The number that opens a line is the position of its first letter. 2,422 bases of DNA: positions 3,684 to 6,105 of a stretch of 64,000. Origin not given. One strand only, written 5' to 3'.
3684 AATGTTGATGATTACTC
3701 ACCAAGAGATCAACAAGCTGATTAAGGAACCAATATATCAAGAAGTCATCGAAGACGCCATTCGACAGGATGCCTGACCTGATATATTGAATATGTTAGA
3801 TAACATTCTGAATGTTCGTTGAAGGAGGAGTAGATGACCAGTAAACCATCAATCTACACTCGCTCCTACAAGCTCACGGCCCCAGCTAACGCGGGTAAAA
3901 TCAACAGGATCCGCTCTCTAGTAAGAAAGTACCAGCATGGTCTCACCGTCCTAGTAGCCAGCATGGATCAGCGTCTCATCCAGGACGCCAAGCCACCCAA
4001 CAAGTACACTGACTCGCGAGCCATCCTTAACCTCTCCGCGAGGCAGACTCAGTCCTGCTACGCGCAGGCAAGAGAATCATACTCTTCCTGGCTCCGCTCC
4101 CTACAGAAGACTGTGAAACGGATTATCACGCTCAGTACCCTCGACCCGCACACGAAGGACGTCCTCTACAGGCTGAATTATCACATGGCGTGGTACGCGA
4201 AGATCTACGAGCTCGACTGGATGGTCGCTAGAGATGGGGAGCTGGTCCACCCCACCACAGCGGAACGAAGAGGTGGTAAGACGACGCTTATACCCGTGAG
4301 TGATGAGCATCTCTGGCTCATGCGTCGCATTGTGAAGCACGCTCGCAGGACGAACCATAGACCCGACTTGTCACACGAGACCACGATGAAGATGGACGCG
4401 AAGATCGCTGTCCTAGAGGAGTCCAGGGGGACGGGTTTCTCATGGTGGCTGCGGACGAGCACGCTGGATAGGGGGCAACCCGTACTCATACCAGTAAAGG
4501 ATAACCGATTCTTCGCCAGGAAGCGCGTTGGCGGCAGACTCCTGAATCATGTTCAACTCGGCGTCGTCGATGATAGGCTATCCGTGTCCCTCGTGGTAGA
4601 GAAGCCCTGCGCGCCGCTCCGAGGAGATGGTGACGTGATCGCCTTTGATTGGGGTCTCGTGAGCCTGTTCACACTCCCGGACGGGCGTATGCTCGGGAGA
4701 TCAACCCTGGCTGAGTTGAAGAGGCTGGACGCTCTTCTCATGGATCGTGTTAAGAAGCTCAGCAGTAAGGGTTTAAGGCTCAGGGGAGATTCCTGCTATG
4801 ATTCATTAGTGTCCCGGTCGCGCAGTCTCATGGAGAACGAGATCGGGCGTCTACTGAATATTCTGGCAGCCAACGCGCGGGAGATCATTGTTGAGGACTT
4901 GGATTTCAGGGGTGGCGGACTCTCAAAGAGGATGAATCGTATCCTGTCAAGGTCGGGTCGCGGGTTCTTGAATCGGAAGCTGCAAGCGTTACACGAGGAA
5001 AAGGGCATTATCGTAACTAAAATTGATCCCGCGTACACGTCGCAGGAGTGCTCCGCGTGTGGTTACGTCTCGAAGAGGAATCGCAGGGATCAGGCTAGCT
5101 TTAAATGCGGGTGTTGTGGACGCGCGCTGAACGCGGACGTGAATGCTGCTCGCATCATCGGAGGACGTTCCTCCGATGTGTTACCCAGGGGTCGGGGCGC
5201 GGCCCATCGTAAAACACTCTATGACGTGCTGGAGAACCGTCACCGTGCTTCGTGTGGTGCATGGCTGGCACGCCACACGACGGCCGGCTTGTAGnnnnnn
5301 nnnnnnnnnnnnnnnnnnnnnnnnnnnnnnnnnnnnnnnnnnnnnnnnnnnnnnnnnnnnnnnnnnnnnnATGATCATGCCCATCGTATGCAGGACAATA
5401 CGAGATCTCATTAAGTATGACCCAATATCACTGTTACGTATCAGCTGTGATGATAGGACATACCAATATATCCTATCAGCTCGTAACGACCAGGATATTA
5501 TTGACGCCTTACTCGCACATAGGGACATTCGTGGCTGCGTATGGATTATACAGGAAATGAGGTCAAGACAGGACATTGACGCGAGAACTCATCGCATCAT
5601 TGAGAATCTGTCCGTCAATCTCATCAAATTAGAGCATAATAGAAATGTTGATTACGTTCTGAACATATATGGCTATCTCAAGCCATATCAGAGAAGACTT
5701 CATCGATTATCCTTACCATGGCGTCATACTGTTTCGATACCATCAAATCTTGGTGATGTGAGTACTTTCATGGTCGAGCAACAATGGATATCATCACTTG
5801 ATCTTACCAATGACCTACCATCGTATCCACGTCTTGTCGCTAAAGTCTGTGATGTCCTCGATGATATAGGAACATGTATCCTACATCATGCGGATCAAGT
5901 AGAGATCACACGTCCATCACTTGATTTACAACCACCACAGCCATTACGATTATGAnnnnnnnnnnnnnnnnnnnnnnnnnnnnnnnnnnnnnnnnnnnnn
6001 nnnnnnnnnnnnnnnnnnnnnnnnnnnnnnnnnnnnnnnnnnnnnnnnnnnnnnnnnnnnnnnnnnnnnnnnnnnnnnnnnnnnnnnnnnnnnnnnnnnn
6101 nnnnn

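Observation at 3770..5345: High-GC TnpB-only IS element inserted between the adhesin gene and a nucleotide-metabolism block, with a candidate omega-RNA region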

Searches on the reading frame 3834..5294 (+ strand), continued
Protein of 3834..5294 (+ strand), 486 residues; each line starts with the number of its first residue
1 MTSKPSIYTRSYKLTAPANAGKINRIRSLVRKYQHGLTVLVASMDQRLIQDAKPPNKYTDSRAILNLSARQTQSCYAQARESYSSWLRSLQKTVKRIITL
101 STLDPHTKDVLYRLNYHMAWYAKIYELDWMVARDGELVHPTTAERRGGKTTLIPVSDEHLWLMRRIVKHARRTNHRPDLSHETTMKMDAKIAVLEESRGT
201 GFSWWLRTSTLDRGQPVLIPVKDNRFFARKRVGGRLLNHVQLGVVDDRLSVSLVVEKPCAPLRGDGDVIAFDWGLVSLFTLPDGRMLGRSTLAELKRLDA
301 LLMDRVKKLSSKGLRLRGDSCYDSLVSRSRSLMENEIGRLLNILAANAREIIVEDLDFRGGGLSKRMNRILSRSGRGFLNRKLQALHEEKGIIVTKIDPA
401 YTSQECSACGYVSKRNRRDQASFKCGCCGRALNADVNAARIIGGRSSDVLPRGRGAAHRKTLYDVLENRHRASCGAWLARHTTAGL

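Call 38: list_cluster_members(proteins=[P0005, P0004, P0001, P0002, P0003, P0006])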
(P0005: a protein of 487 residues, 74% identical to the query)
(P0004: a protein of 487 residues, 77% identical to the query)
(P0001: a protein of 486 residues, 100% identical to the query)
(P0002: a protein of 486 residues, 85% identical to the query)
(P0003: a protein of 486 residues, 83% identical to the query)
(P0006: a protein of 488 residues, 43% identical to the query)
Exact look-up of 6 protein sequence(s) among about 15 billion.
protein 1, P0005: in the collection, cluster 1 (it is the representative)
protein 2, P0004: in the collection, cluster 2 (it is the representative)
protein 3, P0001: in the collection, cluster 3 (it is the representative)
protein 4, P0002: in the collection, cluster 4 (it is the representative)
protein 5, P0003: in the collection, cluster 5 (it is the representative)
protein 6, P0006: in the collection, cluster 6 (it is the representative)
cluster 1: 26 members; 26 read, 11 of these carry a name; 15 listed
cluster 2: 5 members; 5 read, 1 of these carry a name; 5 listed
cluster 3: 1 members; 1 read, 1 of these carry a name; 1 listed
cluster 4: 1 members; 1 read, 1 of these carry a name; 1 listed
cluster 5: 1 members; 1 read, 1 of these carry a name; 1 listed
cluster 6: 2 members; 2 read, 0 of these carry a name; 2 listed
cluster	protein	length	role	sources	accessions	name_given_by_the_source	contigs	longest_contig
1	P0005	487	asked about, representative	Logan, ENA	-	-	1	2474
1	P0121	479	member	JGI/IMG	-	putative transposase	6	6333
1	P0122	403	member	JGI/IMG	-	putative transposase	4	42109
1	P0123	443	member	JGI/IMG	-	putative transposase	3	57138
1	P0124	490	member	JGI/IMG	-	putative transposase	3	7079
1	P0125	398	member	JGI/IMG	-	putative transposase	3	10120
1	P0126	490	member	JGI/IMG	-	putative transposase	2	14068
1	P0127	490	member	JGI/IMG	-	putative transposase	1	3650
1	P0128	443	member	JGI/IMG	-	putative transposase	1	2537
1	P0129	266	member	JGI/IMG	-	putative transposase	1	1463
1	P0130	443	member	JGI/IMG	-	putative transposase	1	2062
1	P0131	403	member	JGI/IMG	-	putative transposase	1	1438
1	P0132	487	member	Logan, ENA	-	-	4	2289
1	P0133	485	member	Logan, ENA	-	-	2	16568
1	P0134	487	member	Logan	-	-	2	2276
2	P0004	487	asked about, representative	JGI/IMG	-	putative transposase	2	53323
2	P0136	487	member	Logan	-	-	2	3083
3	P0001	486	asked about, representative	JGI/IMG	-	putative transposase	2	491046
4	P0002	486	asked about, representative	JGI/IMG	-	putative transposase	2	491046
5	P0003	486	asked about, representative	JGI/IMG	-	putative transposase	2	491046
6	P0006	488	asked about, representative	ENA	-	-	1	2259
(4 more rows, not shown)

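Call 39: find_encoding_contigs(protein=P0133, flank=8000, max_places=4)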
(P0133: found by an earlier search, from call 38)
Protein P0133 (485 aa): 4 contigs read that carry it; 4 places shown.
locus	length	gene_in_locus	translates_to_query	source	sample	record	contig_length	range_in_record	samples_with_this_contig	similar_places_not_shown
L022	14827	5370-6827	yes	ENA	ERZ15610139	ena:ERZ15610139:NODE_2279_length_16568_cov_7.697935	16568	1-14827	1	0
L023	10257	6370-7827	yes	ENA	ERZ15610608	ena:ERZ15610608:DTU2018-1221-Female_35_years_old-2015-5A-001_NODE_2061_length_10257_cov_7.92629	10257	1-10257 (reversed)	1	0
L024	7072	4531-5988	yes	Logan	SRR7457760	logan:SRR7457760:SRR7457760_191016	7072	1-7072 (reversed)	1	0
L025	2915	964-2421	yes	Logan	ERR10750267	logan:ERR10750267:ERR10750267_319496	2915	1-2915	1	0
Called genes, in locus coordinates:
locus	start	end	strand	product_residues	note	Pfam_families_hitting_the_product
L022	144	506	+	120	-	-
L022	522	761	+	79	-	-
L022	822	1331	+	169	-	-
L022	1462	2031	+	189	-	PF00239:Resolvase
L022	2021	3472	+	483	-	PF07282:Cas12f1-like_TNB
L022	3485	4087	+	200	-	-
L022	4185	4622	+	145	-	-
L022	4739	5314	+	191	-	PF00239:Resolvase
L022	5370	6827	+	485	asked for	PF07282:Cas12f1-like_TNB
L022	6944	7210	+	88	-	-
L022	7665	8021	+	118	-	-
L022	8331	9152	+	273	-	-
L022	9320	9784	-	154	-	-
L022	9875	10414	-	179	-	-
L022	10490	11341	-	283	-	PF01223:Endonuclease_NS, PF13930:Endonuclea_NS_2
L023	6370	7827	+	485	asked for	PF07282:Cas12f1-like_TNB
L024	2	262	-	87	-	?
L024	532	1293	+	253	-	-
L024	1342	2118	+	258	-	-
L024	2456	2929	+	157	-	-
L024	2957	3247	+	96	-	-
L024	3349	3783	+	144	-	-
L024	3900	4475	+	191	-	PF00239:Resolvase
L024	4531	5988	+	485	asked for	PF07282:Cas12f1-like_TNB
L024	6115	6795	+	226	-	-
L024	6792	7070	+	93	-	?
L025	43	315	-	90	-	-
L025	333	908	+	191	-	PF00239:Resolvase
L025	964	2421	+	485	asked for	PF07282:Cas12f1-like_TNB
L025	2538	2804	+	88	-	-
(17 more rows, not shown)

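Call 40: find_encoding_contigs(protein=P0136, flank=8000, max_places=4)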
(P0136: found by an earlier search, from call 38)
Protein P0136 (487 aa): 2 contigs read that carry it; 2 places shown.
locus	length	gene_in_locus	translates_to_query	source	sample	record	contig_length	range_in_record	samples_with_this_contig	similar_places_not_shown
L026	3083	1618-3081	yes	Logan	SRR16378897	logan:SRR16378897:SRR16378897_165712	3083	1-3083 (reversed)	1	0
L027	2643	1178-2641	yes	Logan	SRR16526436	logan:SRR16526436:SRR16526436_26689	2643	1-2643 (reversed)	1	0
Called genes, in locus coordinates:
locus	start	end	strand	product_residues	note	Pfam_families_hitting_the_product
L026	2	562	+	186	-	?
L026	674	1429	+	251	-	PF00293:NUDIX (faint)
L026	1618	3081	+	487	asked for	PF07282:Cas12f1-like_TNB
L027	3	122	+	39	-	?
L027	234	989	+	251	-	PF00293:NUDIX (faint)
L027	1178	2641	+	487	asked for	PF07282:Cas12f1-like_TNB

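Call 55: predict_structure(alignment_id=A2)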
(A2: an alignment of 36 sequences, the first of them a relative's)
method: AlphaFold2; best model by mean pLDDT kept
length: 486 residues; sequences in the alignment: 36
mean_pLDDT: 88.4   pTM: 0.72
mean pLDDT of the five models: 88.4, 88.1, 87.7, 85.6, 85.5
residues with pLDDT >= 90: 302; 70-90: 155; 50-70: 21; < 50: 8
segments of 3 or more residues with pLDDT < 50: 481-486
pLDDT, mean of each block of 10 residues (from residue 1): 78 91 93 94 93 88 78 94 94 87 92 96 95 87 88 96 97 91 91 87 90 90 89 91 89 94 93 89 92 93 95 90 93 94 94 78 88 88 94 90 90 86 90 93 74 68 83 63 43
secondary structure, 60 per line:
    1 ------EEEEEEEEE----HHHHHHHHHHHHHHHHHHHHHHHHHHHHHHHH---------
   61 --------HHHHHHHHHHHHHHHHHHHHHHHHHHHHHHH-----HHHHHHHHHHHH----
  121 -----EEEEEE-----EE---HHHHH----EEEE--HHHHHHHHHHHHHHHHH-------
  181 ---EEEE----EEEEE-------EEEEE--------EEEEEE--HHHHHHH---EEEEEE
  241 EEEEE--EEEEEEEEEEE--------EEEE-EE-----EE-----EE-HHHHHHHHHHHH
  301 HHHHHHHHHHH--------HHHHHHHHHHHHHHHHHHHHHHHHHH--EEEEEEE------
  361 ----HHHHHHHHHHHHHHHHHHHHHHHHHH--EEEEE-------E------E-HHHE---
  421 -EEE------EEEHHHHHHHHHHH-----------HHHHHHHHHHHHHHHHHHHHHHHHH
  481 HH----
elements in order: E7-15 H20-51 H69-99 H105-116 E126-131 H142-146 E151-154 H157-173 E184-187 E192-196 E204-208 E217-222 H225-231 E235-245 E248-258 E267-270 H289-311 H320-345 E348-354 H365-390 E393-397 E422-424 E431-433 H434-444 H456-482

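Call 60: fold_search(model_id=the predicted structure, library=pdb)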
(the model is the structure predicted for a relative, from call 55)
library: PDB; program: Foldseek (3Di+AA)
matches with E <= 10: 624; with E <= 0.001: 75
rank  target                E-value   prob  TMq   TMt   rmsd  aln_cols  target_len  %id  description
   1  8hr5_A                1.6e-14  1.00  0.42  0.43  16.9       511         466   17  Cryo-EM structure of the CnCas12f1-sgRNA-DNA complex (released 2023-09-06)
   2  8j12_A                4.3e-14  1.00  0.47  0.53  11.8       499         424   14  Cryo-EM structure of the AsCas12f-sgRNA-target DNA ternary complex (released 2023-09-27)
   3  8dzj_A                4.8e-14  1.00  0.46  0.53  12.1       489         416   15  Cryo-EM structure of Acidibacillus sulfuroxidans Cas12f in complex with sgRNA and target DNA (released 2023-07-12)
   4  8j3r_A                6.0e-14  1.00  0.48  0.54  12.3       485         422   15  Cryo-EM structure of the AsCas12f-HKRA-sgRNAS3-5v7-target DNA (released 2023-09-27)
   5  7wju_A                1.6e-13  1.00  0.43  0.50  12.6       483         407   15  Cryo-EM structure of the AsCas12f1-sgRNAv1-dsDNA ternary complex (released 2023-01-18)
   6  8iaz_A                1.7e-13  1.00  0.44  0.53  13.4       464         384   15  Cryo-EM structure of the ISFba1 TnpB-reRNA-dsDNA complex (released 2024-04-17)
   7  9nzs_A                7.0e-13  1.00  0.46  0.53  13.4       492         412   16  Cryo-EM structure of OsCas12f-gRNA-DNA ternary complex. State III (released 2026-04-08)
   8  8j1j_A                9.2e-13  1.00  0.45  0.50  12.2       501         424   13  Cryo-EM structure of the AsCas12f-YHAM-sgRNAS3-5v7-target DNA (released 2023-09-27)
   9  9nzq_A                1.8e-12  1.00  0.44  0.49  11.8       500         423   16  Cryo-EM structure of OsCas12f-gRNA-DNA ternary complex. State II (released 2026-04-08)
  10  8j12_B                4.5e-12  1.00  0.28  0.35  22.8       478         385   14  Cryo-EM structure of the AsCas12f-sgRNA-target DNA ternary complex (released 2023-09-27)
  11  8i3q_A                6.2e-12  1.00  0.48  0.41  12.1       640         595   12  Cryo-EM structure of Cas12g-sgRNA binary complex (released 2023-09-06)
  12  9jfs_A                6.5e-12  1.00  0.42  0.39  16.5       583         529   12  Structure of Cas12p-TrxA-guide RNA-target DNA complex(29nt TS and 11nt NTS) (released 2025-09-10)
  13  9i8y_A                1.1e-11  1.00  0.48  0.55  12.4       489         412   14  SpCas12Cas12f1 in complex with sgRNA and cognate DNA (released 2025-07-23)
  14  9nzo_A                1.8e-11  1.00  0.41  0.44  16.9       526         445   15  Structure of Al3Cas12f State I (released 2026-04-08)
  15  8h1j_A                1.3e-10  1.00  0.46  0.59  12.4       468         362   15  Cryo-EM structure of the TnpB-omegaRNA-target DNA ternary complex (released 2023-04-12)
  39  8exa_A                8.8e-08  1.00  0.35  0.46  13.7       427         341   12  ISDra2 TnpB in complex with reRNA and cognate DNA, conformation 1 (RuvC domain resolved) (released 2023-04-05)
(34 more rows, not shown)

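Call 73: find_homologous_proteins(query=L002:218-790:+, max_evalue=1e-10)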
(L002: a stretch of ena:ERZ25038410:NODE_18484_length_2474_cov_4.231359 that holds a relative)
Query L002:218-790:+ (191 aa): 4630 proteins with E <= 1e-10 among 4725 candidates; the best 120 are listed.
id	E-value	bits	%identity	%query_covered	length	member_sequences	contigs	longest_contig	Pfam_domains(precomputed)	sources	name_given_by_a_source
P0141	1.1e-122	425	100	100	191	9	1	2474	PF00239.27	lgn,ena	-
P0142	9.8e-119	412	96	100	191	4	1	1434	PF00239.27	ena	-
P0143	3.5e-85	302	69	99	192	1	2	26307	PF00239.27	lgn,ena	-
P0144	5.1e-85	302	69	99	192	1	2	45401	PF00239.27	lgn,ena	-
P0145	1.4e-84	301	69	99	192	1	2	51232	PF00239.27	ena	-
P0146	3.1e-84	299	68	99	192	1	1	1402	PF00239.27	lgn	-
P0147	3.2e-84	299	68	99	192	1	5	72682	PF00239.27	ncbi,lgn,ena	-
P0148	4.4e-84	299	68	98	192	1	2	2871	PF00239.27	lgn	-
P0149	9.1e-84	298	67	99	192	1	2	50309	PF00239.27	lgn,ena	-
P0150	1.0e-83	298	68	99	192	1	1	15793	PF00239.27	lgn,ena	-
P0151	1.5e-83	297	68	98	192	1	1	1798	PF00239.27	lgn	-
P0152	1.9e-83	297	68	98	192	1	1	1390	PF00239.27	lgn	-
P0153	2.0e-83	297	68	98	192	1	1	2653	PF00239.27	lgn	-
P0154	3.1e-83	296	68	99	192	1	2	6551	PF00239.27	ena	-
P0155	4.6e-83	296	68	99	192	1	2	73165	PF00239.27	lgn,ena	-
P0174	2.8e-81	290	66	98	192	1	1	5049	PF00239.27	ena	-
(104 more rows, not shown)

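Call 74: get_annotated_region(hit=H1, flank=2500)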
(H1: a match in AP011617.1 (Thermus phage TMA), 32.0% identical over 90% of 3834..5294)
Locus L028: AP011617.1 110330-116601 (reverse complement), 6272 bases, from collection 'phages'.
description: Thermus phage TMA DNA, complete genome.
organism: Thermus phage TMA (NCBI taxid 699370)
taxonomy: Viruses; Duplodnaviria; Heunggongvirae; Uroviricota; Caudoviricetes
host: Thermus thermophilus HB27; source: -; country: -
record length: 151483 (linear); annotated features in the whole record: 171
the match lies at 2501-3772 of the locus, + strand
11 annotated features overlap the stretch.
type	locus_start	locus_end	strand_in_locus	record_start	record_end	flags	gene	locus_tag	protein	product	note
CDS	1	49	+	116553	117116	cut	-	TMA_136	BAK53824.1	hypothetical protein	-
CDS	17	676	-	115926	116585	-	-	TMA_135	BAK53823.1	hypothetical protein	-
CDS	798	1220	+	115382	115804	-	-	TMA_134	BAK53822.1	hypothetical protein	-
CDS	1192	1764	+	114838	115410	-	-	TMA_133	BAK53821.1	hypothetical protein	-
CDS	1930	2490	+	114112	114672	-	-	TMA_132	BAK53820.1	resolvase-like protein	-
CDS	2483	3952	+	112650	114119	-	-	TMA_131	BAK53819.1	transposase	-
CDS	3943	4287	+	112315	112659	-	-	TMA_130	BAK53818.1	hypothetical protein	-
CDS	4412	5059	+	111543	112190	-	-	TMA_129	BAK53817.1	hypothetical protein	-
CDS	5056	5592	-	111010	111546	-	-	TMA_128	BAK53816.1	hypothetical protein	-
CDS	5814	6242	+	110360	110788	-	-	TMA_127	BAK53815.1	hypothetical protein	-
CDS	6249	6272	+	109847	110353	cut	-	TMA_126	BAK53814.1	hypothetical protein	-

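Call 75: get_annotated_region(hit=H3, flank=2500)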
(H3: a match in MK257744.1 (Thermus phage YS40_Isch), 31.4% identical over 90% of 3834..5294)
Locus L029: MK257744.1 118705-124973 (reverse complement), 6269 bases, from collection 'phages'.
description: Thermus phage YS40_Isch, complete genome.
organism: Thermus phage YS40_Isch (NCBI taxid 2494333)
taxonomy: Viruses; Duplodnaviria; Heunggongvirae; Uroviricota; Caudoviricetes
host: Thermus thermophilus HB8; source: hot spring; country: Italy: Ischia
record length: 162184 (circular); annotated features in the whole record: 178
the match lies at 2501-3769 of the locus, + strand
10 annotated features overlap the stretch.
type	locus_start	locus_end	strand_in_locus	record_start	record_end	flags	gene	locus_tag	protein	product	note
CDS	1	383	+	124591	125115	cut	-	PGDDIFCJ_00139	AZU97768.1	hypothetical protein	similar to hypothetical protein YS40_135 in YP_874148.1; GeneID:4495904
CDS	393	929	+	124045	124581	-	-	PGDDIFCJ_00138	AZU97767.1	hypothetical protein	similar to hypothetical protein YS40_134 in YP_874147.1; GeneID:4495903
CDS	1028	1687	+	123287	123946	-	-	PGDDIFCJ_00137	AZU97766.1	hypothetical protein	similar to hypothetical protein YS40_133 in YP_874146.1; GeneID:4495902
CDS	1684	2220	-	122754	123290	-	-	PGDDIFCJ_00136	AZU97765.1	hypothetical protein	similar to hypothetical protein YS40_132 in YP_874145.1; GeneID:4495901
CDS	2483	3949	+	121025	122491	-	-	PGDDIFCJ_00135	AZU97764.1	IS607 family transposase ISCARN1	-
CDS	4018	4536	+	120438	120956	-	-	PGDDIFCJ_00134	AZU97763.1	hypothetical protein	similar to hypothetical protein YS40_131 in YP_874144.1; GeneID:4495900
CDS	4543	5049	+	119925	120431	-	-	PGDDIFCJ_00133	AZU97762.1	hypothetical protein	similar to hypothetical protein YS40_130 in YP_874143.1; GeneID:4495899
CDS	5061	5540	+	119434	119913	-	-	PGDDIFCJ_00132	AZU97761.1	hypothetical protein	similar to hypothetical protein YS40_129 in YP_874142.1; GeneID:4495898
CDS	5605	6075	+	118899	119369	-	-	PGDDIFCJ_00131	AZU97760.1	hypothetical protein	similar to hypothetical protein YS40_128 in YP_874141.1; GeneID:4495897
CDS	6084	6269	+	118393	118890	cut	-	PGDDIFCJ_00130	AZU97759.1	hypothetical protein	similar to hypothetical protein YS40_127 in YP_874140.1; GeneID:4495877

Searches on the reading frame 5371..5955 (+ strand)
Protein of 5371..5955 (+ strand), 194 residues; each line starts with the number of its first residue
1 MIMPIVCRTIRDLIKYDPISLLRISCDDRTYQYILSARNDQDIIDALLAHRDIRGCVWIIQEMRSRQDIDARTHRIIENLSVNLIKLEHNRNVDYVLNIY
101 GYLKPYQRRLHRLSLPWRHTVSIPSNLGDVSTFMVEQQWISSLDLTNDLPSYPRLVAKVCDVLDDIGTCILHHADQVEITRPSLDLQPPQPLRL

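Call 3: search_protein_families(library=pfam, proteins=[window:5371-5955:+], max_evalue=0.01)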
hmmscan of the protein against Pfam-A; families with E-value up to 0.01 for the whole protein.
window:5371-5955:+ (194 aa): 0 families

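Call 12: search_protein_families(library=phrogs, proteins=[window:5371-5955:+], max_evalue=0.01)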
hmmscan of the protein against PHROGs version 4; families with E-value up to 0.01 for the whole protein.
window:5371-5955:+ (194 aa): 0 families

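Call 65: find_homologous_proteins(query=window:5371-5955:+, max_evalue=0.001)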
Query window:5371-5955:+ (194 aa): 1 proteins with E <= 0.001 among 48 candidates.
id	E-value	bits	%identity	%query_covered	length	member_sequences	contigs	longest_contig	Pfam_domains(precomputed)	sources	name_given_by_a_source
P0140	1.1e-124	432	100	100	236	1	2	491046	-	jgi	jgi:hypothetical protein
